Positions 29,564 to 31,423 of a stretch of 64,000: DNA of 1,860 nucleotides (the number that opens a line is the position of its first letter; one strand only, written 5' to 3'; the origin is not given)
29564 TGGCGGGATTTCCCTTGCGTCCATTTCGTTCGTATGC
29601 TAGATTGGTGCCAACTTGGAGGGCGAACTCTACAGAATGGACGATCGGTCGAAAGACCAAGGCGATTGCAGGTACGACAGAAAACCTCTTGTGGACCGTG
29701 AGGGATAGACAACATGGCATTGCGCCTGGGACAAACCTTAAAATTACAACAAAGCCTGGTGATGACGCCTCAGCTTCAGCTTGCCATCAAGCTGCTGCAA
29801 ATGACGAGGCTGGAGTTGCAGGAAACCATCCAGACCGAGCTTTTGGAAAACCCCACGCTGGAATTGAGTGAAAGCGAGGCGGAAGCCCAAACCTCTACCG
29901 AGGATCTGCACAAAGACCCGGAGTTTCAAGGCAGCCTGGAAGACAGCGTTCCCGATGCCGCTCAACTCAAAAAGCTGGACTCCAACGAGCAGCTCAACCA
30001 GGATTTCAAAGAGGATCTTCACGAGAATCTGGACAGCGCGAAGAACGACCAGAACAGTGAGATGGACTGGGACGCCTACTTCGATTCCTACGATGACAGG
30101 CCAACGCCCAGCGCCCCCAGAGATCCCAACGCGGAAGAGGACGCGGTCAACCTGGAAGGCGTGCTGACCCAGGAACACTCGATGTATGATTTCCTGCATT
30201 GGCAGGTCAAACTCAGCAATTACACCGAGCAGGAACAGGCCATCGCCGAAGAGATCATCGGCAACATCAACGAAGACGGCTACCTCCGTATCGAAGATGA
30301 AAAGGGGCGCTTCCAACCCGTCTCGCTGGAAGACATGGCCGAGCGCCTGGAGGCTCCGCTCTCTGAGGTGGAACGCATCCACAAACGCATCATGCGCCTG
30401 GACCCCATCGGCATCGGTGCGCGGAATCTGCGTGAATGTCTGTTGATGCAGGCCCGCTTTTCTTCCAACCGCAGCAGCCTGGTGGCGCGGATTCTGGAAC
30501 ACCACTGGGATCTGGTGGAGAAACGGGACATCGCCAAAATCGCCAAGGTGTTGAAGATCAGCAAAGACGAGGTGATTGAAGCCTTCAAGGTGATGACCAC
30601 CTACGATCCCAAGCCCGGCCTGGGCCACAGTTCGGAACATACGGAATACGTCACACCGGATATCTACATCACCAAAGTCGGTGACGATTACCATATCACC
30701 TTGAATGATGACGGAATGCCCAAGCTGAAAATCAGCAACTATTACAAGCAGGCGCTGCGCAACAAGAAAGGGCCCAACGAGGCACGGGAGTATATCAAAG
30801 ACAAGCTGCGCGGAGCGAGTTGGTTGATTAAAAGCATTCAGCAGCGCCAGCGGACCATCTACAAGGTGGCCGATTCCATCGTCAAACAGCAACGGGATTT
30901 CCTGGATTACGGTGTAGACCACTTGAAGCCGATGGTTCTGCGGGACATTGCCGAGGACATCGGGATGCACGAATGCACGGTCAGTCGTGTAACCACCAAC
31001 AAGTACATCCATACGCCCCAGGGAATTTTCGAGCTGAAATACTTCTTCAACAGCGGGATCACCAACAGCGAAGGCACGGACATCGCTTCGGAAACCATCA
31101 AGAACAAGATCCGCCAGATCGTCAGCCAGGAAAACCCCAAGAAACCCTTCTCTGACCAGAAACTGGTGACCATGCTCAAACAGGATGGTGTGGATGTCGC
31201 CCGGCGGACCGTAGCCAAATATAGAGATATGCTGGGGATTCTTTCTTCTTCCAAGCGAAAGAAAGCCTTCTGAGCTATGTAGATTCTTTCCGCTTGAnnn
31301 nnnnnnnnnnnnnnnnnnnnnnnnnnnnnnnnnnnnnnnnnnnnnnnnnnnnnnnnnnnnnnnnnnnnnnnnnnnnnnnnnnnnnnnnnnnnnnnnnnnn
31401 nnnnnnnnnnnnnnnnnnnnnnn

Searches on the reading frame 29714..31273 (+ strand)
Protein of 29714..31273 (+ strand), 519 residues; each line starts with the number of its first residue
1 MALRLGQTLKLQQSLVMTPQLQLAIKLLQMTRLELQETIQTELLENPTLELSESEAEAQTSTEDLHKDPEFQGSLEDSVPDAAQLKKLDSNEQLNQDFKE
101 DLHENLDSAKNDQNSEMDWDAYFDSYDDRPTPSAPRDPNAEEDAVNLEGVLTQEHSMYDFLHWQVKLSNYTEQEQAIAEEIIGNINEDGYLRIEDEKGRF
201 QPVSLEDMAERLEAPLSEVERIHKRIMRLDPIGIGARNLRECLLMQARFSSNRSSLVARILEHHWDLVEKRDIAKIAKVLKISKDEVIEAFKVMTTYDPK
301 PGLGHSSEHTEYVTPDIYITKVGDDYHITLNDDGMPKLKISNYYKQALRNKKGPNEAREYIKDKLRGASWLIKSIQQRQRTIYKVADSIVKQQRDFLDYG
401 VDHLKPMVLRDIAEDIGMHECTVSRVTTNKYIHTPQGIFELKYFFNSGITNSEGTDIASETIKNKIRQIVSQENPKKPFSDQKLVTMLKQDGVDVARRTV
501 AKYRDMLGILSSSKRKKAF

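Call 15: search_protein_families(library=pfam, proteins=[window:29714-31273:+])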
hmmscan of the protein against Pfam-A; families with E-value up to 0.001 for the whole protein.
window:29714-31273:+ (519 aa): 3 families
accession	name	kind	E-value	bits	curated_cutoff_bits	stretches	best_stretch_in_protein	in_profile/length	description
PF04552.19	Sigma54_DBD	-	2.3e-66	222.9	22.8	1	359-517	2-160/160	Sigma-54, DNA binding domain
PF04963.19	Sigma54_CBD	-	4.9e-57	193.1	22.9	1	147-344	2-185/185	Sigma-54 factor, core binding domain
PF00309.25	Sigma54_AID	-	1.2e-15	57.5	23.8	1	7-51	2-46/46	Sigma-54 factor, Activator interacting domain (AID)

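Call 16: find_encoding_contigs(protein=window:29714-31273:+, flank=10000, max_places=6)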
Protein window:29714-31273:+ (519 aa): 1 contig read that carries it; 1 place shown.
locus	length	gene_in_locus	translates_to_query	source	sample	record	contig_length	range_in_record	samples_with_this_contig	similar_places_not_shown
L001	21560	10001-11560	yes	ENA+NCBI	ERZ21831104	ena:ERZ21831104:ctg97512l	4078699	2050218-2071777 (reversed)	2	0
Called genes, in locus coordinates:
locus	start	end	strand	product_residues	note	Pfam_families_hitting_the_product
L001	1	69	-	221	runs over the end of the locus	PF03006:HlyIII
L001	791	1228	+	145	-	PF02082:Rrf2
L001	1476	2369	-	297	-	PF01370:Epimerase, PF02719:Polysacc_synt_2 (faint), PF04321:RmlD_sub_bind, PF16363:GDP_Man_Dehyd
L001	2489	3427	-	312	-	PF25025:EF-Ts_N (weak), PF00889:EF_TS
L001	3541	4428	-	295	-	PF00318:Ribosomal_S2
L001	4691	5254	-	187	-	PF03692:CxxCxxCC (weak)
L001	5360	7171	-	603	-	-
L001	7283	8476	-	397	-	PF22020:RlmL_1st, PF02926:THUMP, PF01170:UPF0020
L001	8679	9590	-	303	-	PF00291:PALP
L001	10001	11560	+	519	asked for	PF00309:Sigma54_AID, PF04963:Sigma54_CBD, PF04552:Sigma54_DBD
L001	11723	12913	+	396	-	-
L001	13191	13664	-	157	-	PF13340:DUF4096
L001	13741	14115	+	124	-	-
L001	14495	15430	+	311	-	PF01548:DEDD_Tnp_IS110, PF02371:Transposase_20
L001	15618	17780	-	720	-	PF23106:EGF_Teneurin (faint)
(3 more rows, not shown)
